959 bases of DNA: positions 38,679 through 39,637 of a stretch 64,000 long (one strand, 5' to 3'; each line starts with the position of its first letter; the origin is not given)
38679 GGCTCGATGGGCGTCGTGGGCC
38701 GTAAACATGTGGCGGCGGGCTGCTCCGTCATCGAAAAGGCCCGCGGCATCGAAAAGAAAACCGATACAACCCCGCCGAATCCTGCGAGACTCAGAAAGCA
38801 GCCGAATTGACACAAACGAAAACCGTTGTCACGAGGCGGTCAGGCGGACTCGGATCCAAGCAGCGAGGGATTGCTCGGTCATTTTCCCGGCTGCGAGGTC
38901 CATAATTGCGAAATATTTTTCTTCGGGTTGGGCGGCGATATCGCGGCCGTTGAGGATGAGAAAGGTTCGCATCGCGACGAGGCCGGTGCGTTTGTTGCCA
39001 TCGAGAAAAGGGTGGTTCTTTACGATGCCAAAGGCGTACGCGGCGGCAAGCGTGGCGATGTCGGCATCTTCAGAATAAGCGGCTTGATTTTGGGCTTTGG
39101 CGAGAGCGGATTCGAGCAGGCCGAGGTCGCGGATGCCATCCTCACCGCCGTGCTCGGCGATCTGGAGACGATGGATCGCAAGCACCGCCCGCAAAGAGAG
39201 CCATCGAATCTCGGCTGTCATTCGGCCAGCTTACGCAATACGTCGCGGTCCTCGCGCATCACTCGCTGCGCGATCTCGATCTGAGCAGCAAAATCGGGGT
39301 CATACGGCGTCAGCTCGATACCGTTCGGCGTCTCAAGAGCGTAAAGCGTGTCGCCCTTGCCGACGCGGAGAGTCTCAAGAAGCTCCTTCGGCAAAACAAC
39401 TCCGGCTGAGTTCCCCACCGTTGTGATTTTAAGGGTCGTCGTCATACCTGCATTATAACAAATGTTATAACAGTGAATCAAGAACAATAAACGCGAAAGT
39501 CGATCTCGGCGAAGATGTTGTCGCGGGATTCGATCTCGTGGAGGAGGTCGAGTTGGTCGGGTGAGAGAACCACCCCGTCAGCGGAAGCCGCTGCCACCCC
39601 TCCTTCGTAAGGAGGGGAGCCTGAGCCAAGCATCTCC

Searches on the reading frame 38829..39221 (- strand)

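Call 6: search_protein_families(library=pfam, proteins=[window:38829-39221:-])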
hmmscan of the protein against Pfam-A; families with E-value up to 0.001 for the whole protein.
window:38829-39221:- (130 aa): 1 family
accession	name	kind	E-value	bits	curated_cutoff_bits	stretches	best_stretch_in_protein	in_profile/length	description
PF02661.23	Fic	-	2e-20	73.8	24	1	7-88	1-93/93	Fic/DOC family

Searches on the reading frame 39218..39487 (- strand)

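Call 6: search_protein_families(library=pfam, proteins=[window:39218-39487:-])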
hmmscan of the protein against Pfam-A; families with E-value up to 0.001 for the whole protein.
window:39218-39487:- (89 aa): 1 family
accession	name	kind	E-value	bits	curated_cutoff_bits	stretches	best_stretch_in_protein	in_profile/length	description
PF04014.23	MazE_antitoxin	-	1.7e-10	41.1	24.7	1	21-64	1-45/48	Antidote-toxin recognition MazE, bacterial antitoxin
